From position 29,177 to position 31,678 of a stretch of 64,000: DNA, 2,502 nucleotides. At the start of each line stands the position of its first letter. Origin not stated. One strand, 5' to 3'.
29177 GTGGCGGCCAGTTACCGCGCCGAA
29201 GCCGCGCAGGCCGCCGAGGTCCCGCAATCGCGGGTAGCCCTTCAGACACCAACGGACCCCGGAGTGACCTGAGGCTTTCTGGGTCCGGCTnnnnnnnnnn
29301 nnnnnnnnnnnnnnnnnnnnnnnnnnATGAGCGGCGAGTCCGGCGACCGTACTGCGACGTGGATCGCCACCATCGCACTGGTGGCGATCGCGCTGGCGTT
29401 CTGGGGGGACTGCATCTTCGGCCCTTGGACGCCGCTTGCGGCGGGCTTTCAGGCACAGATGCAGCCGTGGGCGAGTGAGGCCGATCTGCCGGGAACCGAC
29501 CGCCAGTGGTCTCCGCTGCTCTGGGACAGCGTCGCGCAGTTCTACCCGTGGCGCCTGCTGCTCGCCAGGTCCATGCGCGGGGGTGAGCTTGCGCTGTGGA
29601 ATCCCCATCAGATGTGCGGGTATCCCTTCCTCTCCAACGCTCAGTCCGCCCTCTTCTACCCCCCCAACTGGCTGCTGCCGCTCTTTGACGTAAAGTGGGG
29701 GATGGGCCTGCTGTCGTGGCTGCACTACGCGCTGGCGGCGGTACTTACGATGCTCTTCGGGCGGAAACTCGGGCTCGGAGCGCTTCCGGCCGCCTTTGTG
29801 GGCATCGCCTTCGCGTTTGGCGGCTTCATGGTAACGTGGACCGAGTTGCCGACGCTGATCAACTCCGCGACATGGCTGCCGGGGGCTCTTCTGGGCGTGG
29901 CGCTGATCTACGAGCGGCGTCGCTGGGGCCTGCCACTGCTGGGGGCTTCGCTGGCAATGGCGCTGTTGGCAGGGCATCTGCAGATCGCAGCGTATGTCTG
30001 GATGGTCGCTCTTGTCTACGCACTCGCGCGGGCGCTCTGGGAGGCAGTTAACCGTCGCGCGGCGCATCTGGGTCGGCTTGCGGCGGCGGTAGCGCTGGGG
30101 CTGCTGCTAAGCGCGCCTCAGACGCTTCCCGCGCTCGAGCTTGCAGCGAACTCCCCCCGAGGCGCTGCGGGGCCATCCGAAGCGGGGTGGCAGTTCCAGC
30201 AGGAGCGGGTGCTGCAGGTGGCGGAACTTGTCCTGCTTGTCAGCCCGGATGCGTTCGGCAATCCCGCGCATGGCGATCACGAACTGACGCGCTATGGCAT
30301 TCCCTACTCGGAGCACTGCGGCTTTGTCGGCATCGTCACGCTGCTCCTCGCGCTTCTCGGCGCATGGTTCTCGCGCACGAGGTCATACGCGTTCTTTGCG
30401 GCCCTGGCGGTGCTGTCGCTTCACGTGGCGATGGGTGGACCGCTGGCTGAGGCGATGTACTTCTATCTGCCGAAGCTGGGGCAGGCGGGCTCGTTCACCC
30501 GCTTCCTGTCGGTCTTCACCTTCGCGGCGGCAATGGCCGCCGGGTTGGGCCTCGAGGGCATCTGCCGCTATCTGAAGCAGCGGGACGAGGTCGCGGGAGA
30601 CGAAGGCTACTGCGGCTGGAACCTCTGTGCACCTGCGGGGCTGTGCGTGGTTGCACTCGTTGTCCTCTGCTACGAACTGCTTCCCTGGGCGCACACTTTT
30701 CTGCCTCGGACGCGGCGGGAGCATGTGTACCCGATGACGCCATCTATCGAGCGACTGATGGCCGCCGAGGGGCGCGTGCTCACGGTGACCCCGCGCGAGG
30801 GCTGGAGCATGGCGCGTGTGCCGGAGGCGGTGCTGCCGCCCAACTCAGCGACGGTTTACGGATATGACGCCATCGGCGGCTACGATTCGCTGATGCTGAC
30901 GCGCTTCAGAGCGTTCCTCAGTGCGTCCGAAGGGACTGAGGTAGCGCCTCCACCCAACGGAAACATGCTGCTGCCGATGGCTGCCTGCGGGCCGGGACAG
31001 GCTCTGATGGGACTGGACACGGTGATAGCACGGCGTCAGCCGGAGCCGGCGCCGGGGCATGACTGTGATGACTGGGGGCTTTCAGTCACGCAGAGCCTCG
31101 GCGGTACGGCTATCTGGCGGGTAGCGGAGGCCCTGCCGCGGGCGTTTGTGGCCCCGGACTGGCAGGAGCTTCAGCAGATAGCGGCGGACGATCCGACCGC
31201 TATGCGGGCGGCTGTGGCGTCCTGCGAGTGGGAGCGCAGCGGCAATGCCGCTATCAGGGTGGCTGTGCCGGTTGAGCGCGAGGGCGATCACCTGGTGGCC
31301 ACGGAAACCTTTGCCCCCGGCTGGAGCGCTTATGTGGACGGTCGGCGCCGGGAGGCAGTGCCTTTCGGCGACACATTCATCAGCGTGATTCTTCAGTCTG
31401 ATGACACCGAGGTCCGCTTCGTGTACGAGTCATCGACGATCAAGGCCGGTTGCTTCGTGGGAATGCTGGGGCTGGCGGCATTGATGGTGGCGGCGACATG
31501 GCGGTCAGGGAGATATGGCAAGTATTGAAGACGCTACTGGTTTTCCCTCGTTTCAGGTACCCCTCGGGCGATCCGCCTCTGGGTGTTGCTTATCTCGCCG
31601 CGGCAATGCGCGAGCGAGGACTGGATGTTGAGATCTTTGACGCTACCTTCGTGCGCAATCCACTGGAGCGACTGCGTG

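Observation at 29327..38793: Two YfhO paralogs plus two further GT-C proteins in one operon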

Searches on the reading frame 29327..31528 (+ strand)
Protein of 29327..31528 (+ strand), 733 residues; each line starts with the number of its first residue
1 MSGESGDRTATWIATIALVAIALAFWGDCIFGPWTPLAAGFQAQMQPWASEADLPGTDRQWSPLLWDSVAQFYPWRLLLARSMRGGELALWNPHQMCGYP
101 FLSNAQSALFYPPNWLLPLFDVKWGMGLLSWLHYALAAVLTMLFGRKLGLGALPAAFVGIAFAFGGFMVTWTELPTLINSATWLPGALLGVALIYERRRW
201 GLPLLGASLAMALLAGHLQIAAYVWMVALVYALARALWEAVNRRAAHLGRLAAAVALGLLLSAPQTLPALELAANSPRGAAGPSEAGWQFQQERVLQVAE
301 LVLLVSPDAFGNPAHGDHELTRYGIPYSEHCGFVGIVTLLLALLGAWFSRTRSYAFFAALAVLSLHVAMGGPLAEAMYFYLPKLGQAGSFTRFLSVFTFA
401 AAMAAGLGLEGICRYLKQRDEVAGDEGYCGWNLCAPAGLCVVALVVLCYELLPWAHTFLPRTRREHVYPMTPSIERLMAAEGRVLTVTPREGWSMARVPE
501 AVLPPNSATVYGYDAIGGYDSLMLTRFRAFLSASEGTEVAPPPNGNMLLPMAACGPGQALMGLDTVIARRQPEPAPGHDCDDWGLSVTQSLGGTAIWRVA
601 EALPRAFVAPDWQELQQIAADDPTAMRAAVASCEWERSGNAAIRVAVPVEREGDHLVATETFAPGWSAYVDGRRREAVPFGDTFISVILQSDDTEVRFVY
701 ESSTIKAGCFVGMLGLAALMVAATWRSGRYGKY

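Call 4: search_protein_families(library=pfam, proteins=[window:29327-31528:+], max_evalue=0.01)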
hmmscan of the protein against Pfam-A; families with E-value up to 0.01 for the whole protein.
window:29327-31528:+ (733 aa): 1 family
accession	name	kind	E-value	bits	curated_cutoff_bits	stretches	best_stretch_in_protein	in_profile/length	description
PF09586.16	YfhO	-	1.1e-14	54.2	28.5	2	64-281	27-246/835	Bacterial membrane protein YfhO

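Call 5: search_protein_families(library=ncbifam, proteins=[window:29327-31528:+], max_evalue=0.01)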
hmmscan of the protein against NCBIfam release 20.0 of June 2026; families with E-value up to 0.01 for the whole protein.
window:29327-31528:+ (733 aa): 2 families
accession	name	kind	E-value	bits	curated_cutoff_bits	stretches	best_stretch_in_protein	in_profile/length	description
NF047590.1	GlcsyltransPgfM2Strep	equivalog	0.00011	20.6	1500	0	634-725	786-879/884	glycosyltransferase PgfM2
NF047589.1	GlcsyltransPgfM1Strep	equivalog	0.0042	15.1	1400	1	636-722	864-950/955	glycosyltransferase PgfM1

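Call 23: search_solved_structures(query=window:29327-31528:+, max_evalue=10)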
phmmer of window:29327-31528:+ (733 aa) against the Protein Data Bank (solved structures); distinct sequences matched with E-value up to 10: 0.

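Call 57: find_homologous_proteins(query=window:29327-31528:+)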
Query window:29327-31528:+ (733 aa): 282 proteins with E <= 0.001 among 8000 candidates; the best 120 are listed.
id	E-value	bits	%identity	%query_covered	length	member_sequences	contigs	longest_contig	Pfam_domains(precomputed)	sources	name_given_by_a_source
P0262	0.0e+0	1664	99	100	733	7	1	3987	PF09586.17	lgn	-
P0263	6.6e-298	1008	64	99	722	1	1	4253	PF09586.17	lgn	-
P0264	4.5e-283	959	61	96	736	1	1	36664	PF09586.17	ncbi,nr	ncbi:MAG: hypothetical protein U9R79_08705 [Armatimonadota bacterium]|nr:hypothetical protein [Armat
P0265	1.9e-282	957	60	99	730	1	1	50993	PF09586.17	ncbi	-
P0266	4.3e-281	953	63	93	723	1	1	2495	PF09586.17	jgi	jgi:hypothetical protein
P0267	8.0e-281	952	62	95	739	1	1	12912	PF09586.17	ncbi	ncbi:MAG: YfhO family protein [Armatimonadota bacterium]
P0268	2.0e-278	944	61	98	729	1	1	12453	PF09586.17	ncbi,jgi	-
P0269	6.1e-277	939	61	99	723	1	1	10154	PF09586.17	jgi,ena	-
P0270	1.0e-276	938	61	97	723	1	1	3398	PF09586.17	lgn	-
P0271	6.7e-276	936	60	100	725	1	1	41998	PF09586.17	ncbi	ncbi:MAG: hypothetical protein ACLFU7_00420 [Armatimonadota bacterium]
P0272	3.3e-273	927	61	98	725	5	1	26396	PF09586.17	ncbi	ncbi:MAG: hypothetical protein R6V07_19395 [Armatimonadota bacterium]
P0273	7.2e-268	909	59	97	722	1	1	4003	PF09586.17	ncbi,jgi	-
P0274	4.3e-258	877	58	98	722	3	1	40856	PF09586.17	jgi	-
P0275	1.1e-251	856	56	99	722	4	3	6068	PF09586.17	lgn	-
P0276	2.7e-251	854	59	94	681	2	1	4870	PF09586.17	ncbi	ncbi:MAG: hypothetical protein ACOCX2_06170 [Armatimonadota bacterium]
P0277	1.6e-246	838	55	97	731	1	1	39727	PF09586.17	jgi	-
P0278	1.3e-239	816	55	98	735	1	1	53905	PF09586.17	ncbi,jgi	-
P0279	1.0e-232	793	55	95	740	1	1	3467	PF09586.17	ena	-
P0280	1.1e-232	793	54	99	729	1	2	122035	PF09586.17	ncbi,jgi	-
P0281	4.4e-232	791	54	95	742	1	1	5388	PF09586.17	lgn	-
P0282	3.9e-230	784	54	96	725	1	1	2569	PF09586.17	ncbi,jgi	-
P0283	7.5e-230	783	56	93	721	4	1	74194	PF09586.17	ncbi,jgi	-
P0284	6.5e-229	780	53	96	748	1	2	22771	PF09586.17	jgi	jgi:hypothetical protein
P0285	1.0e-225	770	53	95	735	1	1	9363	PF09586.17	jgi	jgi:hypothetical protein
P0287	8.6e-223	760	53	97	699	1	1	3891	PF09586.17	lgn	-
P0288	3.5e-222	758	53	100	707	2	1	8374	PF09586.17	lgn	-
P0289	4.0e-220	751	54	93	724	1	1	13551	PF09586.17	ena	-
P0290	7.2e-219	747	53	94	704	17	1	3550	PF09586.17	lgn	-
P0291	3.2e-217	742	57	87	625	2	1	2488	PF09586.17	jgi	jgi:hypothetical protein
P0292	5.0e-209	715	60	76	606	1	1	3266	PF09586.17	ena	-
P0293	8.0e-205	701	49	97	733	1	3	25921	PF09586.17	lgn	-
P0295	5.1e-162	559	62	56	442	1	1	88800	PF09586.17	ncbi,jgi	-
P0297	3.6e-152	527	44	97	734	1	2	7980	PF09586.17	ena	-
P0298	1.4e-150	521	40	98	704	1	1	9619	PF09586.17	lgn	-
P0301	4.4e-148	513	49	73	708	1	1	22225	PF09586.17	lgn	-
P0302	2.3e-147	511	42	94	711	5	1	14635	PF09586.17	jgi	-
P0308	3.4e-145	503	40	95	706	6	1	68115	PF09586.17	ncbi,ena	-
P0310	2.2e-142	494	42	96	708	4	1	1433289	PF09586.17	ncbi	-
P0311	1.2e-141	492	41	94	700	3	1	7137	PF09586.17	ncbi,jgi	-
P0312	2.2e-141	491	42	95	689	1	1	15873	PF09586.17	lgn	-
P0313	1.5e-140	488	41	96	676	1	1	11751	PF09586.17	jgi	jgi:hypothetical protein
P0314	1.9e-140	488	44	91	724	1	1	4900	PF09586.17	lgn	-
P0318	3.0e-139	484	39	95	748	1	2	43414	PF09586.17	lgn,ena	-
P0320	6.6e-139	483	40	96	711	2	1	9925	PF09586.17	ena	-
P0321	9.3e-139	482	41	95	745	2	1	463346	PF09586.17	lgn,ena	-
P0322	2.8e-138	481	41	94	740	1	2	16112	PF09586.17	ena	-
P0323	4.1e-138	480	39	97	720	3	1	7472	PF09586.17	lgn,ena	-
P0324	1.8e-136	475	39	96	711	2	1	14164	PF09586.17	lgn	-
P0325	3.4e-136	474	39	96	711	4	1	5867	PF09586.17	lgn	-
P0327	7.6e-136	473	40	96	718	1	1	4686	PF09586.17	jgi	jgi:hypothetical protein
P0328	1.3e-135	472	45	75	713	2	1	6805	PF09586.17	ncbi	ncbi:MAG: hypothetical protein ACLFWB_04345 [Armatimonadota bacterium]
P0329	1.4e-135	472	40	96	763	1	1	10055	PF09586.17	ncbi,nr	ncbi:YfhO family protein [bacterium]|nr:YfhO family protein [bacterium]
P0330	5.8e-135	470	41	96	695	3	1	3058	PF09586.17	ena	-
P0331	9.4e-135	469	42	97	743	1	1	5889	PF09586.17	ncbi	-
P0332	9.6e-135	469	40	98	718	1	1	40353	PF09586.17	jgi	jgi:hypothetical protein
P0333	2.3e-134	468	41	96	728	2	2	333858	PF09586.17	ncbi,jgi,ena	-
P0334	4.0e-134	467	40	96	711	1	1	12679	PF09586.17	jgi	-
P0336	1.6e-133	465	41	96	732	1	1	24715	PF09586.17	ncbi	-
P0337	1.8e-133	465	38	99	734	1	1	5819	PF09586.17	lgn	-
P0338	2.6e-133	464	40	99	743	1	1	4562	PF09586.17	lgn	-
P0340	7.3e-133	463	39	99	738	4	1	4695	PF09586.17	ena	-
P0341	9.5e-133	462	39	97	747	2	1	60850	PF09586.17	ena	-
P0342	2.3e-132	461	40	98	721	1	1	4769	PF09586.17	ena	-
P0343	3.0e-132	461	38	100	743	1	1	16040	PF09586.17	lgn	-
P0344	4.5e-132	460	39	94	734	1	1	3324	PF09586.17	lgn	-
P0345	4.8e-132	460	42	93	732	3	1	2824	PF09586.17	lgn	-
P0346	1.3e-131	459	41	96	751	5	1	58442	PF09586.17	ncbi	-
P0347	2.4e-131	458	39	99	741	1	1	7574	PF09586.17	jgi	jgi:hypothetical protein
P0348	3.9e-131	457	42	97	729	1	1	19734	PF09586.17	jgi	jgi:hypothetical protein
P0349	4.7e-131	457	40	96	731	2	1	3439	PF09586.17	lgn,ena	-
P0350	9.5e-131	456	38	94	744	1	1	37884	PF09586.17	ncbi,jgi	-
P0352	5.9e-130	453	42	94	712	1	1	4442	PF09586.17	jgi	-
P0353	7.2e-130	453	39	97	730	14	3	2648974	PF09586.17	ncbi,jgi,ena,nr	ncbi:MAG: hypothetical protein GX358_03505 [candidate division WS1 bacterium]|jgi:hypothetical prote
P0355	2.7e-129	451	38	97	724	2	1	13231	PF09586.17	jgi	-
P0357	5.6e-128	447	42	92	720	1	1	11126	PF09586.17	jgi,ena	-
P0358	9.0e-128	446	39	95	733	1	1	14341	PF09586.17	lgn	-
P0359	9.0e-128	446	38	97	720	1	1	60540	PF09586.17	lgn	-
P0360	2.8e-127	444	52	23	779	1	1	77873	PF09586.17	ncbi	ncbi:MAG: hypothetical protein ACYC63_09225 [Armatimonadota bacterium]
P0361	5.0e-127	443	38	97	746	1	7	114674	PF09586.17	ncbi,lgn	-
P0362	5.6e-127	443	38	99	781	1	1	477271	PF09586.17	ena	-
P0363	2.9e-126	441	39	96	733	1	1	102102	PF09586.17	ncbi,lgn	-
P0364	1.6e-124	435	39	98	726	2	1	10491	PF09586.17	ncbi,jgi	-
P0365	1.6e-124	435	40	97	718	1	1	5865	PF09586.17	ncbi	-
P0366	1.9e-124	435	41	95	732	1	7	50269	PF09586.17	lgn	-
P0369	3.3e-121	424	38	98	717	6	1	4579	PF09586.17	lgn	-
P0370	1.7e-119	418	37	96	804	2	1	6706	PF09586.17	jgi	-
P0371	4.5e-119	417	39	94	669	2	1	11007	PF09586.17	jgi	-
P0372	6.2e-119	417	38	97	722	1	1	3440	PF09586.17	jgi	-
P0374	7.0e-118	413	38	97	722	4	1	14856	PF09586.17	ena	-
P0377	2.6e-114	401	38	96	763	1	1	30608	PF09586.17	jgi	jgi:hypothetical protein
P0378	9.1e-114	400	39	98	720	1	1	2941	PF09586.17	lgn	-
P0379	1.9e-103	365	36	91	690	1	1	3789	PF09586.17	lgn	-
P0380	1.2e-85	306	39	55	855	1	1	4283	PF09586.17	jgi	jgi:hypothetical protein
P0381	3.8e-85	305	37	70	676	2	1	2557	PF09586.17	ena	-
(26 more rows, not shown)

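Call 67: predict_structure(alignment_id=A2)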
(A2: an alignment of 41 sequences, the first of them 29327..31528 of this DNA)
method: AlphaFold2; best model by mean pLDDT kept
length: 733 residues; sequences in the alignment: 41
mean_pLDDT: 93.3   pTM: 0.93
mean pLDDT of the five models: 93.3, 92.5, 92.0, 91.3, 90.3
residues with pLDDT >= 90: 638; 70-90: 73; 50-70: 13; < 50: 9
segments of 3 or more residues with pLDDT < 50: 1-3, 729-733
pLDDT, mean of each block of 10 residues (from residue 1): 67 98 97 95 96 94 89 94 93 95 86 93 95 98 98 98 97 90 98 96 98 94 97 97 96 98 95 88 91 94 96 93 87 97 97 98 97 95 83 97 98 93 62 81 98 95 96 97 96 88 94 95 92 95 89 96 97 94 95 96 97 93 93 95 95 95 96 97 96 97 95 98 75 42
secondary structure, 60 per line:
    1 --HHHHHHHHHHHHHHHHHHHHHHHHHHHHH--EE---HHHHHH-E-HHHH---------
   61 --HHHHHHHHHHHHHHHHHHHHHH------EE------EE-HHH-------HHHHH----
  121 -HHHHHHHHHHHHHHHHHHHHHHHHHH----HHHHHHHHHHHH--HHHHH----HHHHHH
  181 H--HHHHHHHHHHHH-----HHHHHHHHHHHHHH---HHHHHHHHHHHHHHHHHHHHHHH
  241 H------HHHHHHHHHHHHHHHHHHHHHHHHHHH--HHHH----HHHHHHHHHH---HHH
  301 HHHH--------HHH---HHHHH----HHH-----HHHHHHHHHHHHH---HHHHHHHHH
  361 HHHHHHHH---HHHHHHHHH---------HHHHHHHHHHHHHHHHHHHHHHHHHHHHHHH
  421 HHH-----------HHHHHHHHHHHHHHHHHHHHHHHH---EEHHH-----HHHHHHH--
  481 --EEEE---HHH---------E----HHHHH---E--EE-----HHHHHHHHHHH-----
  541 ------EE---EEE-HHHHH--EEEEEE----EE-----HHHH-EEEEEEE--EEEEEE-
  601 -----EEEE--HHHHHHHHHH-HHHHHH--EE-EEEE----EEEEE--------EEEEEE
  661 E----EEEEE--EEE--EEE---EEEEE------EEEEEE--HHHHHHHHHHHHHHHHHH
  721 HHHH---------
elements in order (helices of 4 or more, strands of 3 or more residues): H3-31 H39-44 H48-51 H63-84 H112-116 H122-147 H152-163 H166-170 H175-181 H184-195 H201-214 H218-241 H248-274 H277-280 H285-294 H298-304 H319-323 H336-348 H352-368 H372-380 H390-423 H435-458 H472-478 E483-486 H507-511 H525-535 E552-554 H556-560 E563-568 H580-583 E585-591 E594-599 E606-609 H612-621 H623-628 E634-637 E642-646 E655-661 E666-670 E673-675 E678-680 E684-688 E695-700 H703-724

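Call 69: fold_search(model_id=the predicted structure, library=pdb)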
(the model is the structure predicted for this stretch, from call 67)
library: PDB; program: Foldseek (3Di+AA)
matches with E <= 10: 315; with E <= 0.001: 8
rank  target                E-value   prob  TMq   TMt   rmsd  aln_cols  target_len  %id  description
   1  6w98_A                1.1e-07  1.00  0.46  0.28  20.3       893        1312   13  Single-Particle Cryo-EM Structure of Arabinofuranosyltransferase AftD from Mycobacteria (released 2020-05-13)
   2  6wby                  8.1e-06  1.00  0.45  0.28  20.5       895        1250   12  Single-Particle Cryo-EM Structure of Arabinofuranosyltransferase AftD from Mycobacteria, Mutant R1389S Class 2 (released 2020-05-13)
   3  6wbx                  1.8e-05  1.00  0.42  0.27  20.6       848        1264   14  Single-Particle Cryo-EM Structure of Arabinofuranosyltransferase AftD from Mycobacteria, Mutant R1389S Class 1 (released 2020-05-13)
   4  5ogl_A                8.7e-05  1.00  0.38  0.39  21.7       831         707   10  Structure of bacterial oligosaccharyltransferase PglB in complex with an acceptor peptide and an lipid-linked oligosac (released 2017-10-25)
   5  5gmy_A                1.3e-04  1.00  0.32  0.28  19.3       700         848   12  Crystal structure of the Archaeoglobus fulgidus oligosaccharyltransferase (O29867_ARCFU) tethered with an acceptor pep (released 2017-02-01)
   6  3rce_A                2.4e-04  1.00  0.36  0.38  22.6       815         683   10  Bacterial oligosaccharyltransferase PglB (released 2011-06-15)
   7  5f15                  3.2e-04  1.00  0.37  0.47  14.6       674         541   13  Crystal Structure of ArnT from Cupriavidus metallidurans bound to Undecaprenyl phosphate (released 2016-02-17)
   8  8b6l_I                7.1e-04  1.00  0.37  0.39  17.2       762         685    8  Subtomogram average of the human Sec61-TRAP-OSTA-translocon (released 2022-12-07)
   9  8if8_B                1.1e-03  1.00  0.45  0.52  10.7       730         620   13  Arabinosyltransferase AftA (released 2023-05-31)
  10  7bvc_B                1.4e-03  0.97  0.28  0.20  25.0       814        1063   12  Cryo-EM structure of Mycobacterium smegmatis arabinosyltransferase EmbA-EmbB-AcpM2 in complex with ethambutol (released 2020-04-29)
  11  9i5k_A                1.5e-03  1.00  0.28  0.39  16.6       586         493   13  Structure of the Chaetomium thermophilum Pmt4 homodimer (C2 symmetry) (released 2025-12-24)
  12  7bve_A                2.0e-03  0.97  0.26  0.20  25.5       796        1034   14  Cryo-EM structure of Mycobacterium smegmatis arabinosyltransferase EmbC2-AcpM2 in complex with ethambutol (released 2020-04-29)
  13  6ftg_5                8.3e-03  1.00  0.40  0.45  13.6       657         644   10  Subtomogram average of OST-containing ribosome-translocon complexes from canine rough microsomal membranes (released 2018-03-21)
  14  7bvc_A                1.3e-02  0.87  0.30  0.22  23.3       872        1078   11  Cryo-EM structure of Mycobacterium smegmatis arabinosyltransferase EmbA-EmbB-AcpM2 in complex with ethambutol (released 2020-04-29)
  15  9i5l_A                7.1e-02  0.99  0.21  0.21   7.3       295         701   14  Structure of the Chaetomium thermophilum Pmt4 homodimer (C1 symmetry) (released 2025-12-24)
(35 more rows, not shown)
